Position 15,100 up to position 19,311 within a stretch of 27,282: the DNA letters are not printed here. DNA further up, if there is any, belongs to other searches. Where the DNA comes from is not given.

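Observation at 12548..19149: Adjacent kinase and kinase-less LysM membrane protein sharing a paralogous propeller: candidate PASTA-free cell-wall-sensing receptor/co-receptor pair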

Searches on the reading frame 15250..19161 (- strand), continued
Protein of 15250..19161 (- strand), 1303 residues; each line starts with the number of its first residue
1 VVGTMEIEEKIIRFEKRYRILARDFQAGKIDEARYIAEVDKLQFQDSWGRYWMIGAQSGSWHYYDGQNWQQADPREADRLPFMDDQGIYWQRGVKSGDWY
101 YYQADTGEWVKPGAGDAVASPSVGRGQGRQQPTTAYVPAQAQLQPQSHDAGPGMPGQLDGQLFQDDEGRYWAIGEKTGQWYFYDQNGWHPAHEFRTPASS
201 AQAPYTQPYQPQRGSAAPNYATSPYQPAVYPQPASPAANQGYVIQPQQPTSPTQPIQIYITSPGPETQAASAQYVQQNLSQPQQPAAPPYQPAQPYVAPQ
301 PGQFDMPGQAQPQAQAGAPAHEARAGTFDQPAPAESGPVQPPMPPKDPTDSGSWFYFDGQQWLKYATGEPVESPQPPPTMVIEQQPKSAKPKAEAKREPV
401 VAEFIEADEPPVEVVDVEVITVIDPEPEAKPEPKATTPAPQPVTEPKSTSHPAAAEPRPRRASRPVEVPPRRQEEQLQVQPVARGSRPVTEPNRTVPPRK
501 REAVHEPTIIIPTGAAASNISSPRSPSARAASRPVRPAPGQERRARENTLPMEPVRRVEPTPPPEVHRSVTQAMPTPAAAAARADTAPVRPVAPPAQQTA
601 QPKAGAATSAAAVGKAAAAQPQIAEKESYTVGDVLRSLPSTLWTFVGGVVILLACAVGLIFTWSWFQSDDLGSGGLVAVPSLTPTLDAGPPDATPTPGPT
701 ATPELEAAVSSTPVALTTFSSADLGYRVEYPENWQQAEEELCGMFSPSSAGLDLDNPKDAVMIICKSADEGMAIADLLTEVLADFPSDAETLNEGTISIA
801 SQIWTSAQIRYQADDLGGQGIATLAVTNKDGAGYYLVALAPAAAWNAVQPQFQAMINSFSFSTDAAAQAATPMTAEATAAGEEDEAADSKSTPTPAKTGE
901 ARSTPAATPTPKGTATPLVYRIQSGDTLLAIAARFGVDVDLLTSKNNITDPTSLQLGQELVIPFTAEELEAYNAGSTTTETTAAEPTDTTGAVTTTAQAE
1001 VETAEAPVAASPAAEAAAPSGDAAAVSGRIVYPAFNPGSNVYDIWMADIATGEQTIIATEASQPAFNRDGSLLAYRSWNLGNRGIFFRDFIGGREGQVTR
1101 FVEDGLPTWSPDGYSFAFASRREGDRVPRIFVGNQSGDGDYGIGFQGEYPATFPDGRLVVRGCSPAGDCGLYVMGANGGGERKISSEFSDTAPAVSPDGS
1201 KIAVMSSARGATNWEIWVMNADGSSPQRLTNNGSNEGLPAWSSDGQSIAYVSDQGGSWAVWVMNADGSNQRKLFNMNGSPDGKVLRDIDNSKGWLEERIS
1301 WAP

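Call 14: find_related_loci(query=A1, collection=genome_contigs, flank=10000)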
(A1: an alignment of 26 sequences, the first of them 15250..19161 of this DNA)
Query A1 (1303 aa) in genome_contigs; peptide patterns used: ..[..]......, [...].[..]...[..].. (x = any residue, [..] = any of these).
216 stretches matched a pattern; 140 encode a relative of the query (tblastn E <= 1e-3); the best 80 are kept; 75 distinct loci.
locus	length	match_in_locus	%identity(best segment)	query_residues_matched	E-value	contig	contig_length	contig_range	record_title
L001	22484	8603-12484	84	1-1303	0e+0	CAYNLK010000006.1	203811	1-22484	MAG TPA_asm: uncultured Caldilineaceae bacterium isolate binchicken_co44_236 genome assembly, contig: NODE_64_length_203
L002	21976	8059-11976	60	1-1303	0e+0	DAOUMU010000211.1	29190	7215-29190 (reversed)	MAG TPA_asm: Anaerolineae bacterium isolate W92_265 k127_175985, whole genome shotgun sequence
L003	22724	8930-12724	55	1-1303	0e+0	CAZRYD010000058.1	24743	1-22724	MAG TPA_asm: uncultured Caldilineaceae bacterium isolate SRP323723_co1_132 genome assembly, contig: NODE_1636_length_247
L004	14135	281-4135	55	8-1303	0e+0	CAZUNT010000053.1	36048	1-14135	MAG TPA_asm: uncultured Caldilineaceae bacterium isolate binchicken_co7_199 genome assembly, contig: NODE_1915_length_36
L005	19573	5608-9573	51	2-1303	0e+0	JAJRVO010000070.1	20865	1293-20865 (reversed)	MAG: Chloroflexota bacterium isolate Dive96_bin10.46 k141_384007, whole genome shotgun sequence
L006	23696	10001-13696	52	11-1303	0e+0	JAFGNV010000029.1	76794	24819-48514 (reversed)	MAG: Anaerolineae bacterium isolate Zod_Metabat.569 k87_2068130, whole genome shotgun sequence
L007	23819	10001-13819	53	1-1303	0e+0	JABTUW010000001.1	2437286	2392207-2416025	MAG: Anaerolineales bacterium isolate H5_CFX7 seq001, whole genome shotgun sequence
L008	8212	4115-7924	53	3-1303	0e+0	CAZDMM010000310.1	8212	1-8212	MAG TPA_asm: uncultured Caldilineaceae bacterium isolate binchicken_co130_5 genome assembly, contig: NODE_5956_length_82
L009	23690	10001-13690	49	4-1303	0e+0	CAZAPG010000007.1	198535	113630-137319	MAG TPA_asm: uncultured Caldilineaceae bacterium isolate binchicken_co350_69 genome assembly, contig: NODE_54_length_198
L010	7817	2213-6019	51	6-1303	0e+0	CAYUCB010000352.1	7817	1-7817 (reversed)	MAG TPA_asm: uncultured Caldilineaceae bacterium isolate binchicken_co186_200 genome assembly, contig: NODE_12967_length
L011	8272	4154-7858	48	7-1303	0e+0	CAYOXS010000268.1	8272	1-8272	MAG TPA_asm: uncultured Caldilineaceae bacterium isolate SRP323723_co1_131 genome assembly, contig: NODE_7360_length_827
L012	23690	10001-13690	49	7-1303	0e+0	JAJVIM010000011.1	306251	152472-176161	MAG: Anaerolineae bacterium isolate Bin_81R c_000000000085_partial_81277_387528, whole genome shotgun sequence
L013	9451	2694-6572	43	6-1303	0e+0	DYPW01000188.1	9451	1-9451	MAG TPA_asm: Caldilinea aerophila isolate SulCav_GS10_10_44_43 SulCav_GS10_10_13429_length_9451_cov_17_235100, whole gen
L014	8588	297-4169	43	2-1303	0e+0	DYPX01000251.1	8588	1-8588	MAG TPA_asm: Caldilinea aerophila isolate SulCav_GS10_10_2_45_229 SulCav_GS10_10_15577_length_8588_cov_131_744638, whole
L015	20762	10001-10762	48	3-276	1e-69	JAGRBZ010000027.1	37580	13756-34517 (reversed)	MAG: Anaerolineae bacterium isolate HKST-UBA12 NODE_27_length_37580_cov_10.587180, whole genome shotgun sequence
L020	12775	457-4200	42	4-1303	0e+0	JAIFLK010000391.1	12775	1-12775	MAG: Chloroflexota bacterium isolate bin_187 scaffold_9365, whole genome shotgun sequence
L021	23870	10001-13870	42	5-1303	0e+0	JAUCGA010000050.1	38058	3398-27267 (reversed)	Anaerolineales bacterium HSG25 NODE_76_length_38058, whole genome shotgun sequence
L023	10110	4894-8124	50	14-1303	7e-162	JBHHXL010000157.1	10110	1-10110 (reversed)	MAG: Anaerolineae bacterium isolate D_1_bin.6 NODE_3088_length_10110_cov_30.351865, whole genome shotgun sequence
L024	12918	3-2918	43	44-1303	1e-149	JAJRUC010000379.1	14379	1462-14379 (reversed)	MAG: Chloroflexota bacterium isolate Dive96_bin10.145 k141_3834717, whole genome shotgun sequence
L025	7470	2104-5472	41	11-1303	2e-148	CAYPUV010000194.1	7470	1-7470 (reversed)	MAG TPA_asm: uncultured Anaerolineaceae bacterium isolate binchicken_co64_42 genome assembly, contig: NODE_7030_length_7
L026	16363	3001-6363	43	11-1303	8e-145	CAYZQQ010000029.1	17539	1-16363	MAG TPA_asm: uncultured Anaerolineaceae bacterium isolate SRP216583_co1_77 genome assembly, contig: NODE_2689_length_175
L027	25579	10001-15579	58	335-1303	0e+0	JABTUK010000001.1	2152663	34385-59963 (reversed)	MAG: Anaerolineales bacterium isolate H5_CFX5 seq001, whole genome shotgun sequence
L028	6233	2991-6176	42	10-1303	5e-138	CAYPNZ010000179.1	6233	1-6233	MAG TPA_asm: uncultured Anaerolineaceae bacterium isolate SRP163575_co1_41 genome assembly, contig: NODE_27433_length_62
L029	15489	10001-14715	42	14-1303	4e-136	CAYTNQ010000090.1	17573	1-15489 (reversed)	MAG TPA_asm: uncultured Anaerolineales bacterium isolate binchicken_co294_35 genome assembly, contig: NODE_3434_length_1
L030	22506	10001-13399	39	7-1303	1e-133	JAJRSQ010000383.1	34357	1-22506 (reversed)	MAG: Chloroflexota bacterium isolate Dive96_bin1.126 k141_4072772, whole genome shotgun sequence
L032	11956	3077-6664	37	3-1303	5e-127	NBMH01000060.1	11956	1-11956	MAG: Anaerolineaceae bacterium 4572_78 ex4572_78_scaffold_3815, whole genome shotgun sequence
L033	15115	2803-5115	42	5-1302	2e-126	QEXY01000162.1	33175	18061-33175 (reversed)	MAG: Ardenticatenia bacterium isolate Nak82 k99_357527, whole genome shotgun sequence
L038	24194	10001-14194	47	3-1303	9e-106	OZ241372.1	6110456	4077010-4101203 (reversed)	MAG: Anaerolineae bacterium isolate 91413526-a19b-453a-ba52-6be33c551559 genome assembly, chromosome: 1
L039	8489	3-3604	49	951-1303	7e-89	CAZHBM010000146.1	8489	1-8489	MAG TPA_asm: uncultured Anaerolineales bacterium isolate binchicken_co129_901 genome assembly, contig: NODE_27397_length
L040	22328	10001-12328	40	5-1302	7e-119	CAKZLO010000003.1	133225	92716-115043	MAG TPA_asm: uncultured Ardenticatenia bacterium isolate SRR5214706_bin.41_CONCOCT_v1.1_MAG genome assembly, contig: ERZ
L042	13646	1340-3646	42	4-1302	8e-132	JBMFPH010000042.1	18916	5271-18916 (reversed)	MAG: Anaerolineae bacterium isolate KM4338-58 NODE_42_length_18916_cov_2.822337, whole genome shotgun sequence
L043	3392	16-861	49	1024-1303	3e-71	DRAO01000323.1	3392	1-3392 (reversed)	MAG TPA_asm: Chloroflexota bacterium isolate HyVt-206 Ga0116200_10019463, whole genome shotgun sequence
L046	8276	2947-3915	44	977-1303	5e-69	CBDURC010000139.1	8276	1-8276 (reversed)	MAG TPA_asm: uncultured Anaerolineales bacterium isolate SRR22302361_binner13_Refined_100 genome assembly, contig: ERZ25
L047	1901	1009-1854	47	1024-1303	2e-69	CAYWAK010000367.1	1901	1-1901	MAG TPA_asm: uncultured Ardenticatenales bacterium isolate binchicken_co275_164 genome assembly, contig: NODE_164048_len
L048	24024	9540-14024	45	1-1303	2e-66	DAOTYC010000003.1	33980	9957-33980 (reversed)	MAG TPA_asm: Anaerolineae bacterium isolate H23_304 k115_869346, whole genome shotgun sequence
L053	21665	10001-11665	46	27-1303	3e-64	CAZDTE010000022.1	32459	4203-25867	MAG TPA_asm: uncultured Ardenticatenales bacterium isolate binchicken_co275_99 genome assembly, contig: NODE_1472_length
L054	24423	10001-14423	44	3-1303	9e-64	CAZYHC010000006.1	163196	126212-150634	MAG TPA_asm: uncultured Anaerolineales bacterium isolate binchicken_co294_99 genome assembly, contig: NODE_160_length_16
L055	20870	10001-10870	44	1018-1303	3e-63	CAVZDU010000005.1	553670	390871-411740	MAG: uncultured Chloroflexia bacterium isolate MFD05942.bin.2.46 genome assembly, contig: contig_33659, whole genome sho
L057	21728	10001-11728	41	3-1303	2e-61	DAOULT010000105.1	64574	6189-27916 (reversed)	MAG TPA_asm: Anaerolineae bacterium isolate W31_52 k127_873128, whole genome shotgun sequence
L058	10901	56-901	44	1024-1303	2e-60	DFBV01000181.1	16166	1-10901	MAG TPA_asm: Anaerolineales bacterium UBA3071 UBA3071_contig_41021, whole genome shotgun sequence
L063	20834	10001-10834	41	1028-1303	2e-58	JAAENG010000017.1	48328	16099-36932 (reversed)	MAG: Chloroflexota bacterium isolate Bse_26 BseG_CONTIG92218, whole genome shotgun sequence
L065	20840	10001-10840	43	1026-1303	5e-56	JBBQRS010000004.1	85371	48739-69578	MAG: Anaerolineae bacterium isolate Co_metawrap_1702 Cmw_1702_k141_14109770_length_85371_cov_23.9989, whole genome shotg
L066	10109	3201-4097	39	1007-1303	2e-55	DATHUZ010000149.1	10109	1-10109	MAG TPA_asm: Anaerolineae bacterium isolate SMAG_U16120 k141_196245, whole genome shotgun sequence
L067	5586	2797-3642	38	1023-1303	2e-55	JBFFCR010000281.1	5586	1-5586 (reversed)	MAG: Anaerolineae bacterium isolate Mix_mud12.2021.10.58 k141_2415491_length_5586_cov_10.6266, whole genome shotgun sequ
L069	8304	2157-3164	39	993-1303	5e-54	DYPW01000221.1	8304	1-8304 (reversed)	MAG TPA_asm: Caldilinea aerophila isolate SulCav_GS10_10_44_43 SulCav_GS10_10_16410_length_8304_cov_19_225967, whole gen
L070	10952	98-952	39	1019-1303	4e-54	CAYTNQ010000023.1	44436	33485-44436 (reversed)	MAG TPA_asm: uncultured Anaerolineales bacterium isolate binchicken_co294_35 genome assembly, contig: NODE_1249_length_4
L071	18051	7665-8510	41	1025-1303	1e-53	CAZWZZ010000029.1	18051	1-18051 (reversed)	MAG TPA_asm: uncultured Caldilineaceae bacterium isolate binchicken_co15_113 genome assembly, contig: NODE_1747_length_1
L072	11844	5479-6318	42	1025-1303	2e-53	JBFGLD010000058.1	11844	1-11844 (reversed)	MAG: Anaerolineae bacterium isolate Mix_sand03.2021.01.D.74 k141_2854845_length_11844_cov_9.0000, whole genome shotgun s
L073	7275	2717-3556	41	1026-1303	1e-53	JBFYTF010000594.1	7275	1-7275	MAG: Anaerolineae bacterium isolate PPR_0259 PPR_0259._bin.108.fa_k121_517261, whole genome shotgun sequence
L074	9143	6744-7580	39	1026-1303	2e-53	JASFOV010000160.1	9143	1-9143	MAG: Anaerolineae bacterium isolate D0819M12metaG_Bin_204 D0819M12metaG_FD_scaffold_950_c1, whole genome shotgun sequenc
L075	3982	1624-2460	40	1026-1303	1e-53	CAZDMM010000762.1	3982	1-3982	MAG TPA_asm: uncultured Caldilineaceae bacterium isolate binchicken_co130_5 genome assembly, contig: NODE_12339_length_3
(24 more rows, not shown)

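Call 27: search_protein_families(library=pfam, proteins=[L012:13771-16581:+, L026:6541-7623:+, L026:8558-10936:+, L033:5525-6532:+, L038:14443-15573:+, L038:15932-18256:+, L040:12588-14318:+, L042:4679-7015:+, L024:3054-4178:+], max_evalue=0.001)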
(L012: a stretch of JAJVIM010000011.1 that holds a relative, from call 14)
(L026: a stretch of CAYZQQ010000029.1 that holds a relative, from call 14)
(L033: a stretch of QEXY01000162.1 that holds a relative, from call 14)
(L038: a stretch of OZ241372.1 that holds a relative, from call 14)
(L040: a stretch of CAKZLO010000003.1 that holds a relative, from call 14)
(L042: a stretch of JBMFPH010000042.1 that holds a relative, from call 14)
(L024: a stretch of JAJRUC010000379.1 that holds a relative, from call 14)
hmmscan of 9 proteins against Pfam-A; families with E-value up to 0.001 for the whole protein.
L012:13771-16581:+ (936 aa): 1 family
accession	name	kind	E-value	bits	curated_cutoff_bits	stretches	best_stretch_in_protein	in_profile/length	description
PF15711.10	ILEI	-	2.1e-08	35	27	1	813-896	1-85/90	Interleukin-like EMT inducer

L026:6541-7623:+ (360 aa): 1 family
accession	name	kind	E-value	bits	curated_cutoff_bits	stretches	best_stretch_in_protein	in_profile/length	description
PF01594.21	AI-2E_transport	-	4.9e-49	167.7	34.3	1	15-335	3-317/327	AI-2E family transporter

L026:8558-10936:+ (792 aa): 2 families
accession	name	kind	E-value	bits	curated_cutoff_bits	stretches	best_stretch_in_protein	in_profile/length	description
PF01841.26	Transglut_core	-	6.5e-27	94.4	23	1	458-576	3-108/108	Transglutaminase-like superfamily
PF11992.13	TgpA_N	-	1.2e-14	54.5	30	1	16-370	24-303/333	TgpA N-terminal domain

L033:5525-6532:+ (335 aa): 1 family
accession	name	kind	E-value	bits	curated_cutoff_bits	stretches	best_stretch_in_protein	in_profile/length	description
PF01933.23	CofD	-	7.2e-49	167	30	1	26-294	1-255/290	2-phospho-L-lactate transferase CofD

L038:14443-15573:+ (376 aa): 1 family
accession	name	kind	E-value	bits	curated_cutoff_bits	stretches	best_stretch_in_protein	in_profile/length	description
PF01594.21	AI-2E_transport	-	3.4e-42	145.2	34.3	1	13-341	5-325/327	AI-2E family transporter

L038:15932-18256:+ (774 aa): 3 families
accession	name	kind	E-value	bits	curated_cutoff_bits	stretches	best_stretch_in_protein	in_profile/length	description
PF01841.26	Transglut_core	-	3.9e-24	85.4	23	1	456-574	3-108/108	Transglutaminase-like superfamily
PF11992.13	TgpA_N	-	8.9e-12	45.1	30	1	47-371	5-305/333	TgpA N-terminal domain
PF13559.11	DUF4129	-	0.00033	21.1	24.8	1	682-745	2-65/69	Domain of unknown function (DUF4129)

L040:12588-14318:+ (576 aa): 1 family
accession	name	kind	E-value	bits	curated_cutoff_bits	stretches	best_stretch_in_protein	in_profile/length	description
PF00528.27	BPD_transp_1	-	5.5e-31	108.2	26.4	2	390-572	2-181/184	Binding-protein-dependent transport system inner membrane component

L042:4679-7015:+ (778 aa): 5 families
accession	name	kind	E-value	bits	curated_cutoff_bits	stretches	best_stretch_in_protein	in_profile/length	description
PF00122.25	E1-E2_ATPase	-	3.3e-61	206.4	28.1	1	243-421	2-179/181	E1-E2 ATPase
PF00702.32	Hydrolase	-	1.6e-39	136.8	26.4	1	440-672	2-191/191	haloacid dehalogenase-like hydrolase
PF00403.32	HMA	-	7.7e-15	55.5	24.8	1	21-80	3-61/62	Heavy-metal-associated domain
PF12710.13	HAD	-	1e-07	33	27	1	586-668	82-188/189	haloacid dehalogenase-like hydrolase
PF08282.18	Hydrolase_3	-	4.6e-07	30.2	20.9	1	654-704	205-255/255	haloacid dehalogenase-like hydrolase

L024:3054-4178:+ (374 aa): 1 family
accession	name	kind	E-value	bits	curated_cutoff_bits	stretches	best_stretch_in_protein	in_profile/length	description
PF01594.21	AI-2E_transport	-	6e-49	167.4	34.3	1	19-349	2-325/327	AI-2E family transporter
